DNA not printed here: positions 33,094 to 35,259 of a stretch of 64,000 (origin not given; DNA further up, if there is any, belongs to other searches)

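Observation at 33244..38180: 621-aa protein of unknown function co-localised with a Rossmann oxidoreductase, a Gfo/Idh/MocA dehydrogenase, AraC and an RbsB-like importer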

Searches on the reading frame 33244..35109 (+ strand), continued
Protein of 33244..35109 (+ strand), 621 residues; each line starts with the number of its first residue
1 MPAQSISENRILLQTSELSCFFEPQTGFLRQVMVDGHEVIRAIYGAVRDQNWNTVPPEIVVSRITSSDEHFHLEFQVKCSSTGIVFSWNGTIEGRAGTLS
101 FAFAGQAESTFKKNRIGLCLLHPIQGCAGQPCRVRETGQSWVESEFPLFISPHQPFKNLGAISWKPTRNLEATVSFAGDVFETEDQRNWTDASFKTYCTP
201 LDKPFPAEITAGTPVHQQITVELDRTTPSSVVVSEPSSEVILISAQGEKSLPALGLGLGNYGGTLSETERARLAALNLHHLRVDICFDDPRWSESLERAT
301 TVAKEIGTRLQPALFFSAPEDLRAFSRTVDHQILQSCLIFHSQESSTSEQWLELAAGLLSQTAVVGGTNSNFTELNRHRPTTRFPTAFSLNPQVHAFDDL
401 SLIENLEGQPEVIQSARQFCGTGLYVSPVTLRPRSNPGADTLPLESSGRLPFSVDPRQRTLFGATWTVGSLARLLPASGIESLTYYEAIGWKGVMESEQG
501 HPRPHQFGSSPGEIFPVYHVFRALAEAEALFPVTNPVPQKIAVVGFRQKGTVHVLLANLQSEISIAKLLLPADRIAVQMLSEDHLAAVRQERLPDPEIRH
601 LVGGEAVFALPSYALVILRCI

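Call 41: find_related_loci(query=A1, collection=genome_contigs, flank=10000)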
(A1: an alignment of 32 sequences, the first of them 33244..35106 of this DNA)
Query A1 (621 aa) in genome_contigs; peptide patterns used: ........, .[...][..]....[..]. (x = any residue, [..] = any of these).
599 stretches matched a pattern (row limit reached: there are more); 596 encode a relative of the query (tblastn E <= 1e-3); the best 80 are kept; 80 distinct loci.
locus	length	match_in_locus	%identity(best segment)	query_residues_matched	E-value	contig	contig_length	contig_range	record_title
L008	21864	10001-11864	49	1-618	2e-151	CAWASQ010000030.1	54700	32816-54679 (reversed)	MAG: uncultured Verrucomicrobiae bacterium isolate MFD02809.bin.2.267 genome assembly, contig: contig_187899, whole geno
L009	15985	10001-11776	43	7-585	8e-145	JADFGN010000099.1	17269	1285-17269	MAG: Candidatus Poribacteria bacterium isolate B30T1B8 B30T1B8_NODE5737, whole genome shotgun sequence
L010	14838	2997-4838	42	1-618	9e-141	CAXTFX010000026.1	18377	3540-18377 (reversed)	MAG TPA_asm: uncultured Chthoniobacterales bacterium isolate private_GTX0163_metawrap_bin.11 genome assembly, contig: pr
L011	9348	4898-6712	44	10-605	3e-140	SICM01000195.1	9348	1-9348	MAG: Candidatus Latescibacterota bacterium isolate Baikal-deep-G205 BACOMB-C35371, whole genome shotgun sequence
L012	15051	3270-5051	42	22-597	2e-138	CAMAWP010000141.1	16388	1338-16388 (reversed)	MAG: Akkermansia muciniphila isolate MaH-09apr19-44 genome assembly, contig: MaH-09apr19-C8723, whole genome shotgun seq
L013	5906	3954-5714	42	13-587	5e-136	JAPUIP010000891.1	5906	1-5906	MAG: Candidatus Poribacteria bacterium isolate KW1-S08_28 KW1-S08_28_cg891, whole genome shotgun sequence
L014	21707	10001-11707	43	13-563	2e-134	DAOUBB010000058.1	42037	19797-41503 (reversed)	MAG TPA_asm: Anaerolineae bacterium isolate H68_701 k101_374849, whole genome shotgun sequence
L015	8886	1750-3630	41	11-618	9e-134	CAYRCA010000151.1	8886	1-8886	MAG TPA_asm: uncultured Acidobacteriota bacterium isolate SRP217488_co1_71 genome assembly, contig: NODE_6908_length_888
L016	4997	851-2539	43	11-568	4e-133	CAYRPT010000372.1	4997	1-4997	MAG TPA_asm: uncultured Solibacteraceae bacterium isolate SRP323723_co1_108 genome assembly, contig: NODE_14579_length_4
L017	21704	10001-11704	43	13-561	2e-133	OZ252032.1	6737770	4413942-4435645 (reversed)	MAG: Candidatus Poribacteria bacterium isolate aa3f26ad-70d9-470a-add4-ad97223fdacd genome assembly, chromosome: 1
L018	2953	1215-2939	42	13-586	2e-135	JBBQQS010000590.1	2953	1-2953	MAG: Bryobacterales bacterium isolate Co_metawrap_1602 Cmw_1602_k141_16309606_length_2953_cov_7.0000, whole genome shotg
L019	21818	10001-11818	41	27-618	2e-129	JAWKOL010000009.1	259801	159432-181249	MAG: Caldilineaceae bacterium isolate ABC1.21 ABC1.21.fa-9, whole genome shotgun sequence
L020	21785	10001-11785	40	10-582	5e-129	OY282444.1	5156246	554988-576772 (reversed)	MAG: uncultured Poribacteria bacterium genome assembly, chromosome: 1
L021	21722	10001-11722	42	13-568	2e-128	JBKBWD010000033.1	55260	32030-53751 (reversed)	MAG: Bryobacteraceae bacterium isolate 21I_069.bin.23 NODE_33_length_55260_cov_14.877281, whole genome shotgun sequence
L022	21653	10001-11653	44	25-562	2e-128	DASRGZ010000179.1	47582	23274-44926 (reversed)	MAG TPA_asm: Chthonomonadaceae bacterium isolate SMAG_U10071 k141_1279277, whole genome shotgun sequence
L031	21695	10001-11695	42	27-563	2e-125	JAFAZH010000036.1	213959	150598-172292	MAG: Abditibacteriaceae bacterium isolate CP_BM_RX_R8_36 BM_RX_R8_k147_2022752, whole genome shotgun sequence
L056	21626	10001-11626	43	29-559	2e-116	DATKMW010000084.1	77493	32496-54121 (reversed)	MAG TPA_asm: Anaeromyxobacter sp. isolate SMAG_U14721 k141_908811, whole genome shotgun sequence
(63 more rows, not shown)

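Call 46: search_protein_families(library=pfam, proteins=[L031:7764-8843:+, L031:11892-12695:+, L031:12680-13747:+, L031:13740-14405:+, L031:14408-16084:+, L031:17178-18197:+, L031:18213-19979:+, L014:12252-13796:+, L014:13992-14918:+, L014:15816-16691:+], max_evalue=0.00001)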
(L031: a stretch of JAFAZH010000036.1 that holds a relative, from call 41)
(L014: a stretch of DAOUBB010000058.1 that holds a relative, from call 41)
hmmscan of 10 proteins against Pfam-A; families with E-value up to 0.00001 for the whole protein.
L031:7764-8843:+ (359 aa): 1 family
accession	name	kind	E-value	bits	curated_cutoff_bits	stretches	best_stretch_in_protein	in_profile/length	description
PF00563.25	EAL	-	2.5e-57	194.4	31.3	1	122-352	4-236/236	EAL domain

L031:11892-12695:+ (267 aa): 4 families
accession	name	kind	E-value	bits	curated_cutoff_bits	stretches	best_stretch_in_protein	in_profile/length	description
PF13561.12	adh_short_C2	-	6.3e-59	199.9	27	1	23-258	1-235/236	Enoyl-(Acyl carrier protein) reductase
PF00106.31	adh_short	-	1e-53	182.2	26.6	1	17-205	1-189/195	short chain dehydrogenase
PF08659.16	KR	-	2.7e-13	50.7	22.6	1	20-174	4-158/180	KR domain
PF01370.27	Epimerase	-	6.3e-07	29.5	20.9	1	19-161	1-123/240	NAD dependent epimerase/dehydratase family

L031:12680-13747:+ (355 aa): 2 families
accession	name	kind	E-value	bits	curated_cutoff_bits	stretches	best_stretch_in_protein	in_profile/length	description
PF08544.19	GHMP_kinases_C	-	2.5e-14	53.9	21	1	253-331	2-83/85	GHMP kinases C terminal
PF00288.32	GHMP_kinases_N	-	5.5e-12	46.2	22.3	1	107-188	10-87/87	GHMP kinases N terminal domain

L031:13740-14405:+ (221 aa): 1 family
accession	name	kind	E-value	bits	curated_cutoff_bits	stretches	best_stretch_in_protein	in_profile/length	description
PF04199.19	Cyclase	-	8.6e-26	91.3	23.1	1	7-154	1-141/142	Putative cyclase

L031:14408-16084:+ (558 aa): 3 families
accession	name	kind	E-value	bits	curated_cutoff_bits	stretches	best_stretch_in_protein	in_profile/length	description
PF02826.25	2-Hacid_dh_C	-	8.7e-62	208.1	25.1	1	354-526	1-178/178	D-isomer specific 2-hydroxyacid dehydrogenase, NAD binding domain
PF00834.25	Ribul_P_3_epim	-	2e-41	142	21.1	1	6-201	4-197/198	Ribulose-phosphate 3 epimerase family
PF00389.36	2-Hacid_dh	-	5.5e-26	91.3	24.6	1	275-556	26-132/134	D-isomer specific 2-hydroxyacid dehydrogenase, catalytic domain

L031:17178-18197:+ (339 aa): 2 families
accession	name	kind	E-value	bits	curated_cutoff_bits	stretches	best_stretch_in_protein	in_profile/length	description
PF01370.27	Epimerase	-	4.9e-18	65.9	20.9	1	3-210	1-230/240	NAD dependent epimerase/dehydratase family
PF04321.23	RmlD_sub_bind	-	5e-07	29.5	27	0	91-246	95-241/287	RmlD substrate binding domain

L031:18213-19979:+ (588 aa): 0 families

L014:12252-13796:+ (514 aa): 2 families
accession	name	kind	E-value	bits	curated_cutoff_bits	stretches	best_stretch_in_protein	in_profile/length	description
PF01547.30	SBP_bac_1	-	2e-32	113.9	26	1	95-397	15-304/307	Bacterial extracellular solute-binding protein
PF13416.11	SBP_bac_8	-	1.9e-23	84.1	27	1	98-416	7-264/279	Bacterial extracellular solute-binding protein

L014:13992-14918:+ (308 aa): 1 family
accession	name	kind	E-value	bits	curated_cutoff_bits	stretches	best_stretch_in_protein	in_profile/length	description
PF00528.27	BPD_transp_1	-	7.3e-17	62.1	26.4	1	100-302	3-178/184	Binding-protein-dependent transport system inner membrane component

L014:15816-16691:+ (291 aa): 3 families
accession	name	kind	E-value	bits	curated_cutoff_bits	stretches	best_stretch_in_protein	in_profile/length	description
PF13561.12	adh_short_C2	-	5e-62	210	27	1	42-277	1-236/236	Enoyl-(Acyl carrier protein) reductase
PF00106.31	adh_short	-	3.9e-53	180.3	26.6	1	37-227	2-192/195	short chain dehydrogenase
PF08659.16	KR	-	7.1e-09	36.3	22.6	1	39-153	4-122/180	KR domain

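Call 47: predict_structure(alignment_id=A1)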
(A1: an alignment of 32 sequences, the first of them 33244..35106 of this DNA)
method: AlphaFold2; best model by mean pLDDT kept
length: 621 residues; sequences in the alignment: 32
mean_pLDDT: 88.6   pTM: 0.90
mean pLDDT of the five models: 88.6, 86.7, 85.6, 85.0, 84.0
residues with pLDDT >= 90: 421; 70-90: 145; 50-70: 27; < 50: 28
segments of 3 or more residues with pLDDT < 50: 1-7, 230-238, 436-447
pLDDT, mean of each block of 10 residues (from residue 1): 44 92 93 90 92 89 92 97 94 95 97 91 92 92 93 81 93 93 81 81 74 96 75 48 89 91 81 97 93 93 96 96 96 96 90 95 92 86 93 82 91 92 93 57 49 87 97 95 95 89 79 95 96 92 96 97 93 96 91 93 93 97 93
secondary structure, 60 per line:
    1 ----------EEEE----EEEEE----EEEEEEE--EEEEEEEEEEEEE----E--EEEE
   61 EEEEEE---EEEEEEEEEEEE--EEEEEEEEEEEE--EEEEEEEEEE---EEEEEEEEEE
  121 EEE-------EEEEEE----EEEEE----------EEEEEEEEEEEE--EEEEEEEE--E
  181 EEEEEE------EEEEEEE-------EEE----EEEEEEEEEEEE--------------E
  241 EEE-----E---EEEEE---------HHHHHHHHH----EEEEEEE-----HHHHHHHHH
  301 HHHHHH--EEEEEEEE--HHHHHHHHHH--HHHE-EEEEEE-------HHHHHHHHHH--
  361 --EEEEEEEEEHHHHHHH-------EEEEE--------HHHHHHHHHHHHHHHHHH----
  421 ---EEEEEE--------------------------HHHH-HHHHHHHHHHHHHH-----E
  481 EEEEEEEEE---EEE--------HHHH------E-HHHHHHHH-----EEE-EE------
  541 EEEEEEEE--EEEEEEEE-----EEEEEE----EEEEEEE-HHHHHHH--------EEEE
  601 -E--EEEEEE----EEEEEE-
elements in order: E11-14 E19-23 E28-34 E37-49 E57-66 E70-81 E84-95 E98-107 E111-123 E131-136 E141-145 E156-167 E170-177 E180-186 E193-199 E207-209 E214-225 E240-243 E253-257 H267-275 E280-286 H292-306 E309-316 H319-328 E336-341 H349-358 E363-371 H372-378 E386-390 H399-416 E424-429 H456-459 H461-474 E480-489 E493-495 H504-507 H516-523 E529-531 E541-548 E551-558 E564-569 E574-580 H582-588 E597-600 E605-610 E615-620

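Call 49: fold_search(model_id=the predicted structure, library=pdb)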
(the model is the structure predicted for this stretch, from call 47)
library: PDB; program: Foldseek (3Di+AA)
matches with E <= 10: 1453; with E <= 0.001: 287
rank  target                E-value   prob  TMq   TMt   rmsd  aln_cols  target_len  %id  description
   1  5xfm_B                6.1e-16  1.00  0.33  0.33  18.9       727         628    9  Crystal structure of beta-arabinopyranosidase (released 2018-02-28)
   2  5xfm_A                1.9e-15  1.00  0.31  0.30  19.6       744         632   10  Crystal structure of beta-arabinopyranosidase (released 2018-02-28)
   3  5xfm_D                2.3e-15  1.00  0.30  0.29  19.6       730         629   10  Crystal structure of beta-arabinopyranosidase (released 2018-02-28)
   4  3kl0_C                8.8e-15  1.00  0.41  0.61   5.8       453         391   10  Crystal structure of the glucuronoxylan xylanohydrolase XynC from Bacillus subtilis (released 2010-12-08)
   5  4qaw_A                1.3e-14  1.00  0.41  0.46   5.8       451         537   10  Structure of modular Xyn30D from Paenibacillus barcinonensis (released 2014-10-08)
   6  4qaw_C                3.7e-14  1.00  0.39  0.45   6.3       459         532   10  Structure of modular Xyn30D from Paenibacillus barcinonensis (released 2014-10-08)
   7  2jka_B                4.4e-14  1.00  0.29  0.27  20.0       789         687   11  Native structure of a family 97 alpha-glucosidase from Bacteroides thetaiotaomicron (released 2008-09-30)
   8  4qaw_B                6.5e-14  1.00  0.40  0.45   6.2       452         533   10  Structure of modular Xyn30D from Paenibacillus barcinonensis (released 2014-10-08)
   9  4fnp_A                8.1e-14  1.00  0.26  0.23  20.6       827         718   10  Crystal structure of GH36 alpha-galactosidase AgaA A355E from Geobacillus stearothermophilus (released 2012-10-03)
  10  4fnr_A                9.0e-14  1.00  0.24  0.22  20.5       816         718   10  Crystal structure of GH36 alpha-galactosidase AgaA from Geobacillus stearothermophilus (released 2012-10-03)
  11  4qaw_E                1.1e-13  1.00  0.42  0.48   5.6       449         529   10  Structure of modular Xyn30D from Paenibacillus barcinonensis (released 2014-10-08)
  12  3kl3_B                1.1e-13  1.00  0.39  0.57   6.9       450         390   11  Crystal structure of Ligand bound XynC (released 2010-12-08)
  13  3wfa_A                1.1e-13  1.00  0.29  0.26  20.0       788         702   11  Catalytic role of the calcium ion in GH97 inverting glycoside hydrolase (released 2014-07-16)
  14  3kl0_A                1.2e-13  1.00  0.41  0.60   5.8       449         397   10  Crystal structure of the glucuronoxylan xylanohydrolase XynC from Bacillus subtilis (released 2010-12-08)
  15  4qaw_H                1.2e-13  1.00  0.41  0.47   5.9       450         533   11  Structure of modular Xyn30D from Paenibacillus barcinonensis (released 2014-10-08)
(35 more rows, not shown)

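Call 50: find_encoding_contigs(protein=window:33244-35109:+, flank=10000, max_places=3)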
Protein window:33244-35109:+ (621 aa): no gene with exactly this product is on record in the collection.

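Call 51: find_encoding_contigs(protein=P0001, flank=10000, max_places=3)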
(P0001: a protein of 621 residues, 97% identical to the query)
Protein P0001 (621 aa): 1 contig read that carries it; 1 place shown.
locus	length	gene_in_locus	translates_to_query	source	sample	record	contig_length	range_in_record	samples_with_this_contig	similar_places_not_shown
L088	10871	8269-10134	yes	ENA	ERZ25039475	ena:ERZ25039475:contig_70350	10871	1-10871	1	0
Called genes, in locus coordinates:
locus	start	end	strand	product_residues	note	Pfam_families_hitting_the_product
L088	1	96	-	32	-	?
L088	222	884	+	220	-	-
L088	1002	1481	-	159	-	-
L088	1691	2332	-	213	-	-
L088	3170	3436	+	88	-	-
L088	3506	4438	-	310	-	PF02653:BPD_transp_2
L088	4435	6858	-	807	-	PF00005:ABC_tran, PF13304:AAA_21 (faint), PF00005:ABC_tran, PF02653:BPD_transp_2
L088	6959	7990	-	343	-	PF13407:Peripla_BP_4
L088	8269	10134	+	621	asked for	PF25837:Apionate_lact_N, PF25838:Apionate_lact_M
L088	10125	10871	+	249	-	?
